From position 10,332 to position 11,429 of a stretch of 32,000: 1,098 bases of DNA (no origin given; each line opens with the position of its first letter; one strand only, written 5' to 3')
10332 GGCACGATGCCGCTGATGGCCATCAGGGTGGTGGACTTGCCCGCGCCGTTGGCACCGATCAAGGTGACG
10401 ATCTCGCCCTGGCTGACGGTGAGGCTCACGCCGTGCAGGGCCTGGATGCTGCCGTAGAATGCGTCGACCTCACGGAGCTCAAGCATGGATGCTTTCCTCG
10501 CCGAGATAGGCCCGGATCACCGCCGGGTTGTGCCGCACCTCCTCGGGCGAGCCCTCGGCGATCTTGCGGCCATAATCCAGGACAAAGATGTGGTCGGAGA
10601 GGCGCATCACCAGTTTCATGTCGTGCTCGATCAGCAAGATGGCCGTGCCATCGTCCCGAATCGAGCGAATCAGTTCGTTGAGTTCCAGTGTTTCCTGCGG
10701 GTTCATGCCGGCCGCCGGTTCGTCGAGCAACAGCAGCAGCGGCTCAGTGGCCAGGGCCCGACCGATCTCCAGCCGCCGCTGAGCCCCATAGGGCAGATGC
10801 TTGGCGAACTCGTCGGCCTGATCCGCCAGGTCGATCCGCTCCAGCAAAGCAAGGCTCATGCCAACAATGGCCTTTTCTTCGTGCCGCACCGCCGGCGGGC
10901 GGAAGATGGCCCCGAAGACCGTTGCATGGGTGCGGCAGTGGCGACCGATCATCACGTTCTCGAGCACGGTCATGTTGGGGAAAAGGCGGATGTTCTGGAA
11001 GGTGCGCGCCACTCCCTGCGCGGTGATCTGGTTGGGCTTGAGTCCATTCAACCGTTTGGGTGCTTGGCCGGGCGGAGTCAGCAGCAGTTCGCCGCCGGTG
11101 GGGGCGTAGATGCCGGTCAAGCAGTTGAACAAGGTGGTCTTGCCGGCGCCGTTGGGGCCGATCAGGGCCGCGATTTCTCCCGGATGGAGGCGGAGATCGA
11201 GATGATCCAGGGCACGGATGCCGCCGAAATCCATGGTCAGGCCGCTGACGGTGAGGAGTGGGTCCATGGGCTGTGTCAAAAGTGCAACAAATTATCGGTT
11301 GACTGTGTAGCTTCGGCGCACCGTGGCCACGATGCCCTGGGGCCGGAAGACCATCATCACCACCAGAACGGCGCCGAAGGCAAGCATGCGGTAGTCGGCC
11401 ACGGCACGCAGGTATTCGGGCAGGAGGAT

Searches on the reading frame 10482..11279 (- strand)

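Call 58: search_protein_families(library=pfam, proteins=[window:10482-11279:-], max_evalue=0.001)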
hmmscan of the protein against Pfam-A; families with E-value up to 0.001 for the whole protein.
window:10482-11279:- (266 aa): 5 families
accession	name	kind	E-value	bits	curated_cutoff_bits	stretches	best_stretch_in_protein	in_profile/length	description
PF00005.33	ABC_tran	-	1.3e-28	100.7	25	1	24-189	1-136/137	ABC transporter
PF12399.14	BCA_ABC_TP_C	-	3.8e-14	52.4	25.5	1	238-262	1-25/27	Branched-chain amino acid ATP-binding cassette transporter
PF13476.12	AAA_23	-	6.6e-06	27.3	27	1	20-55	6-40/201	AAA domain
PF13304.12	AAA_21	-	7.3e-06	26.7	27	1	36-55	1-20/304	AAA domain, putative AbiEii toxin, Type IV TA system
PF13604.12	AAA_30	-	0.00019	21.7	27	1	35-122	19-82/191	AAA domain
